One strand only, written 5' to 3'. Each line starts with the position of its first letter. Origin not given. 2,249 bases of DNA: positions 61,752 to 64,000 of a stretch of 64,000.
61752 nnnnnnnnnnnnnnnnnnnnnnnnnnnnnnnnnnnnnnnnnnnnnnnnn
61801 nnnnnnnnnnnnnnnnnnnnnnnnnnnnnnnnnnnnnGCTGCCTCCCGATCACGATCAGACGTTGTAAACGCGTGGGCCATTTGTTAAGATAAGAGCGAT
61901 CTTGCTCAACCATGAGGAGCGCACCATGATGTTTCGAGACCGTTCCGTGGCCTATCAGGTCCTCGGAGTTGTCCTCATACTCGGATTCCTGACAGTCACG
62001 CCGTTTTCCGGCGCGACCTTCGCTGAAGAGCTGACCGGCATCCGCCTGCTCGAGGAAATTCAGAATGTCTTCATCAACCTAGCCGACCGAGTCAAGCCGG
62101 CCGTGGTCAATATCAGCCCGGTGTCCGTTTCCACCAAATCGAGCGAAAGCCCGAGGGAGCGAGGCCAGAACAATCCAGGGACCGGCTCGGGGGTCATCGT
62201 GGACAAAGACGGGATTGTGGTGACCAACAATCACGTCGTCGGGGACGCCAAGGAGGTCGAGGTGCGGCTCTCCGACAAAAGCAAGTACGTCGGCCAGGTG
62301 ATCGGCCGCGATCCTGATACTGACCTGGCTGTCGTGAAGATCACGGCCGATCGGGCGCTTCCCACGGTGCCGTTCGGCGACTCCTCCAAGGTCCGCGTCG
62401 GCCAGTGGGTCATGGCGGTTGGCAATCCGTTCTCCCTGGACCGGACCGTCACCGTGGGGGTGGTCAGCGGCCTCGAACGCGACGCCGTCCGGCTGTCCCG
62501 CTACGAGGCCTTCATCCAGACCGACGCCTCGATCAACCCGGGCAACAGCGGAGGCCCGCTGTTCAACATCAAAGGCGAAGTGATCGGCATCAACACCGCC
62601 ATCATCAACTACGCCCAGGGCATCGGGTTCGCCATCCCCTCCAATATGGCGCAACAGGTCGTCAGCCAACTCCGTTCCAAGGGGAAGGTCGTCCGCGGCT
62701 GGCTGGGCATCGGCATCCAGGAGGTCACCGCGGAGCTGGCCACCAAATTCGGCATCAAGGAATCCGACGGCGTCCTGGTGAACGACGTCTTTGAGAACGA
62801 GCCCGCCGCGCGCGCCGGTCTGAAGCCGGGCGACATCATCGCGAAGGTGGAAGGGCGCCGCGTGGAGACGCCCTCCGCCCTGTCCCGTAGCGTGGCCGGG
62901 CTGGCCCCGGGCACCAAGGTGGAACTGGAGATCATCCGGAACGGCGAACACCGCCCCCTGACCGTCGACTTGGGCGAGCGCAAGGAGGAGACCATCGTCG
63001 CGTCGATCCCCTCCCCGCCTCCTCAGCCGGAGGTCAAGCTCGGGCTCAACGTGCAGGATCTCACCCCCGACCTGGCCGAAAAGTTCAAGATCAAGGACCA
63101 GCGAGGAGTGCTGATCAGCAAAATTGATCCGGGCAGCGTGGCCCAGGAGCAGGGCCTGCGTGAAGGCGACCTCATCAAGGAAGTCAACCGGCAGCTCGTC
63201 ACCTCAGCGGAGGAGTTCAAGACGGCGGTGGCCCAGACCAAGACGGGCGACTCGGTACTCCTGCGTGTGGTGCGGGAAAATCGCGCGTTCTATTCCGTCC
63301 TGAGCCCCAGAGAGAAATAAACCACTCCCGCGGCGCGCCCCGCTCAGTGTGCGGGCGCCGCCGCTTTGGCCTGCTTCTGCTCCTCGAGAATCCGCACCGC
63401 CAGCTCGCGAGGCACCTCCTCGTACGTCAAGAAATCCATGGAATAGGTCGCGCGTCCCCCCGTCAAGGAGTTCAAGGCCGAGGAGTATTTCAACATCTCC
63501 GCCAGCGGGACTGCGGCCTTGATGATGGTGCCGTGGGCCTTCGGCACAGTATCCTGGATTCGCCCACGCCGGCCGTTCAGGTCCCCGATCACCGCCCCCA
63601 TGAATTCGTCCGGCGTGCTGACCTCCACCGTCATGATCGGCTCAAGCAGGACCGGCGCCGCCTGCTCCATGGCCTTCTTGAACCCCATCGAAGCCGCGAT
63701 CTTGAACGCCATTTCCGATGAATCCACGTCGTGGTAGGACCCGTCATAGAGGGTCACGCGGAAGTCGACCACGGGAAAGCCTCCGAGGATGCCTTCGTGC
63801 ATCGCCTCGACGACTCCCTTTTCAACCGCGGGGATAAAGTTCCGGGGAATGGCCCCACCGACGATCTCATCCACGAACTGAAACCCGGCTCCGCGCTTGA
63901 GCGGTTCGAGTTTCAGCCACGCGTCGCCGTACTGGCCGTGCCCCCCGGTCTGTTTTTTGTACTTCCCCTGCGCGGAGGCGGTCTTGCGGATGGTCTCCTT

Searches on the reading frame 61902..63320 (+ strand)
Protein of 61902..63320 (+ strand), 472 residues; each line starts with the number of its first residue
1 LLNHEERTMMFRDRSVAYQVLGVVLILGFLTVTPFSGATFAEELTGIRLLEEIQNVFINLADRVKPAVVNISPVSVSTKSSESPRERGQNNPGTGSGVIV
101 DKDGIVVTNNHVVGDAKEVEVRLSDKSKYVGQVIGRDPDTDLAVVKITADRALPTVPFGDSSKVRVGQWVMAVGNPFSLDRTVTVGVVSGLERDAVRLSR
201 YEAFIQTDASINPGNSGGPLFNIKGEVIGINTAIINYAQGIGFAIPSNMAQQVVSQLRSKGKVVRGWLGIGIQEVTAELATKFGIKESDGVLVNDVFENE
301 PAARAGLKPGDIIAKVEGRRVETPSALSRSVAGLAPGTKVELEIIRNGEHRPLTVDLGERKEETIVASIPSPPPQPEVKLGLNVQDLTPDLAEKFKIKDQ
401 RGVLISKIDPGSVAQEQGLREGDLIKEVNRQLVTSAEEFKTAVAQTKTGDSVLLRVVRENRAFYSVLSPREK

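Call 54: search_protein_families(library=pfam, proteins=[window:61902-63320:+])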
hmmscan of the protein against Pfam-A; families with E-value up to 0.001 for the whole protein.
window:61902-63320:+ (472 aa): 7 families
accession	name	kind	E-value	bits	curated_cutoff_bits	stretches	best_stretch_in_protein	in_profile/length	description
PF13365.12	Trypsin_2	-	8.4e-37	127.5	27.6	1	95-230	1-144/144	Trypsin-like peptidase domain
PF13180.12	PDZ_2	-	3.8e-27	94.8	27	2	269-357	4-80/80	PDZ domain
PF00089.32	Trypsin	-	1.2e-22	81.3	20.6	1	94-253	26-219/220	Trypsin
PF17820.7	PDZ_6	-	7.9e-20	70.8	27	2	293-346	2-54/54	PDZ domain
PF00595.29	PDZ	-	1.7e-18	67.2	23.2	2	379-456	11-80/81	PDZ domain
PF14685.13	PDZ_Tricorn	-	1.2e-06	28.9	25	0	301-354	32-87/88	Tricorn protease PDZ domain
PF10459.15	Peptidase_S46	-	9.4e-05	21.7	22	0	207-231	626-650/698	Peptidase S46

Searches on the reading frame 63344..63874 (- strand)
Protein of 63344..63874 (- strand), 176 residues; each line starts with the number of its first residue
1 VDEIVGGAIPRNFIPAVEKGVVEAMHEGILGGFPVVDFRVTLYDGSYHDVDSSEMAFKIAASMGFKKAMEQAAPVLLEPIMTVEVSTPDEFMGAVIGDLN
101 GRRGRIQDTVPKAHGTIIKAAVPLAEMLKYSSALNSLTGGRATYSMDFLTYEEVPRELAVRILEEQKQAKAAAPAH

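Call 54: search_protein_families(library=pfam, proteins=[window:63344-63874:-])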
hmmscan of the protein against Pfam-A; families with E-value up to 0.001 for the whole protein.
window:63344-63874:- (176 aa): 2 families
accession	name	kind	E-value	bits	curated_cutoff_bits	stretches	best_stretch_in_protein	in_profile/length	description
PF03764.24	EFG_IV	-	1.8e-30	105.6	24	1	2-72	50-120/121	Elongation factor G, domain IV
PF00679.30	EFG_C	-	6.2e-28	97.1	27.9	1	75-159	1-86/89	Elongation factor G C-terminus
